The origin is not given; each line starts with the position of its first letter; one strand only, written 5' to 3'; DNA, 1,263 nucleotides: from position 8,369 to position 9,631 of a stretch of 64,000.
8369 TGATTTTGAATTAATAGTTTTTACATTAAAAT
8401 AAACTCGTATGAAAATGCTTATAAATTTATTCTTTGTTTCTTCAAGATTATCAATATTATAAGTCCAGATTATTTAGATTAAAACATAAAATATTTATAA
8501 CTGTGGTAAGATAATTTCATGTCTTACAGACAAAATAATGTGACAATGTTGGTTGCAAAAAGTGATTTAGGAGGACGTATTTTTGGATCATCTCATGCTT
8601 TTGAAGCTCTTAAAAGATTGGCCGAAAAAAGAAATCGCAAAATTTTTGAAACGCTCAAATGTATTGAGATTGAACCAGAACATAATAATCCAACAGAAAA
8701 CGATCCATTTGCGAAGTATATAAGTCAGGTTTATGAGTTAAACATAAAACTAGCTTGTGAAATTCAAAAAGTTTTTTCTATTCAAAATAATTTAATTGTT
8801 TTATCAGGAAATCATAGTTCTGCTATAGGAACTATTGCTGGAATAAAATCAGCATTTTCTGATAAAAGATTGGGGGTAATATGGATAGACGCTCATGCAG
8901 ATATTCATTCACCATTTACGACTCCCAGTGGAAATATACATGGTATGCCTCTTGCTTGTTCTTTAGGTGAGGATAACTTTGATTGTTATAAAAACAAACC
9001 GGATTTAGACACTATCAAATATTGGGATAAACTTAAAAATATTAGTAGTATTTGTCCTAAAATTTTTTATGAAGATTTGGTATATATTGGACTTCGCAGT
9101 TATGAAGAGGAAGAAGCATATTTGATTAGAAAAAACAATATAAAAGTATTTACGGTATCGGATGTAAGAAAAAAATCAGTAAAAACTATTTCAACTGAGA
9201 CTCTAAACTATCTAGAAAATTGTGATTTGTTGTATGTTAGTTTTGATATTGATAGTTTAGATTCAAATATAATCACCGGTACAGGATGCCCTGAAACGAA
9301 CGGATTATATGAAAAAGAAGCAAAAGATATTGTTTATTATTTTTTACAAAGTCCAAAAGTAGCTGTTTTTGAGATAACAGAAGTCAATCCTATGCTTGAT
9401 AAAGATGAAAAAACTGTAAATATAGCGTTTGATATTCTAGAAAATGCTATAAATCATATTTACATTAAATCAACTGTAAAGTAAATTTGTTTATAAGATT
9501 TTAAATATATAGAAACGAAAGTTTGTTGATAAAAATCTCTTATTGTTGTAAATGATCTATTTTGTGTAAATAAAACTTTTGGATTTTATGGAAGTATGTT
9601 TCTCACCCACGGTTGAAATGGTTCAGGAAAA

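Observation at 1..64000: Window-wide pseudogenisation biased toward in-frame stop codons; accessory genes are hit and housekeeping genes are intact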

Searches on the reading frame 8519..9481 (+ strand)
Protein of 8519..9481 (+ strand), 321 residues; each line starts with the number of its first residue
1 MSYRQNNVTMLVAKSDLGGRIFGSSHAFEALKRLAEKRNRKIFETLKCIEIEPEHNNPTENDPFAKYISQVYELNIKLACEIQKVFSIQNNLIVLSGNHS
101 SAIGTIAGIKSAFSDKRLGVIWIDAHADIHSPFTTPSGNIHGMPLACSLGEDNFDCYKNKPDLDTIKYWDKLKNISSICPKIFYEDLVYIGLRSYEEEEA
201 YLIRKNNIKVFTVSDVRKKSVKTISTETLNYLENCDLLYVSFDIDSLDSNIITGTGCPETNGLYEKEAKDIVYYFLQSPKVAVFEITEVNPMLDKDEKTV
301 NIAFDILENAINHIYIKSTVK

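Call 32: find_homologous_proteins(query=window:8519-9481:+, max_evalue=1e-30)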
Query window:8519-9481:+ (321 aa): 6977 proteins with E <= 1e-30 among 8000 candidates; the best 120 are listed.
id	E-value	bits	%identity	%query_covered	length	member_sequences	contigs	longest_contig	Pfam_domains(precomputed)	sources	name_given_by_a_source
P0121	1.8e-212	722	100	100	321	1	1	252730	PF00491.27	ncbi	-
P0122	8.5e-170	582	80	100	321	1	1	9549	PF00491.27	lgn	-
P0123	2.9e-103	363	54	96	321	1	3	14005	PF00491.27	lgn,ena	-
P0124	4.4e-103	363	53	96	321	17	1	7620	PF00491.27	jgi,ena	-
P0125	6.1e-103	362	53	96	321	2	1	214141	PF00491.27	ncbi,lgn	-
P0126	8.0e-103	362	53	96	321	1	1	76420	PF00491.27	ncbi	-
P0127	5.2e-101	356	51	96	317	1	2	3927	PF00491.27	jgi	jgi:arginase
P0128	7.1e-101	356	53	96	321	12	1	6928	PF00491.27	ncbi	-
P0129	2.4e-100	354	52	96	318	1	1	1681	PF00491.27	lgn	-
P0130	3.0e-100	354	52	96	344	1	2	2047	PF00491.27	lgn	-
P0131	4.2e-100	353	51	96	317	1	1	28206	PF00491.27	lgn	-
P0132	5.7e-100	353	55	90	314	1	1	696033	PF00491.27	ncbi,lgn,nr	ncbi:MAG: arginase [Bacteroidia bacterium]|nr:MAG: arginase [Bacteroidia bacterium]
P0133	5.7e-100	353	51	96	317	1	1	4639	PF00491.27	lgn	-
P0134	2.0e-99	351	51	96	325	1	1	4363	PF00491.27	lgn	-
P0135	2.2e-99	351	51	96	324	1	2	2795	PF00491.27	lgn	-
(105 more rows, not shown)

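Call 33: find_encoding_contigs(protein=P0122, flank=10000, max_places=6)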
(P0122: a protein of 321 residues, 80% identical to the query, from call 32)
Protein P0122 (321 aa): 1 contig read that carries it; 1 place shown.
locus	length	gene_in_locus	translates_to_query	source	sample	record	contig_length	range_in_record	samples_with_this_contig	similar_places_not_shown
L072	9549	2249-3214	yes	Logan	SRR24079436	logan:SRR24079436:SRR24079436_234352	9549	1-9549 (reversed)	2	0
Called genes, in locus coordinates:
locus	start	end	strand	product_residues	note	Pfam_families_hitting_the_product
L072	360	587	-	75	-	PF02245:Pur_DNA_glyco (weak)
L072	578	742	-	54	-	-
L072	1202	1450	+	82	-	-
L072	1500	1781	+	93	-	-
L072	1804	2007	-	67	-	-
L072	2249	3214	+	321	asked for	PF00491:Arginase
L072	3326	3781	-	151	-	-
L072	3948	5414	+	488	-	-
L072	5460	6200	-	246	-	PF00535:Glycos_transf_2, PF10111:Glyco_tranf_2_2 (weak), PF13641:Glyco_tranf_2_3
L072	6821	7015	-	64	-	-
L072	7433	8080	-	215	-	-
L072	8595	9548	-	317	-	?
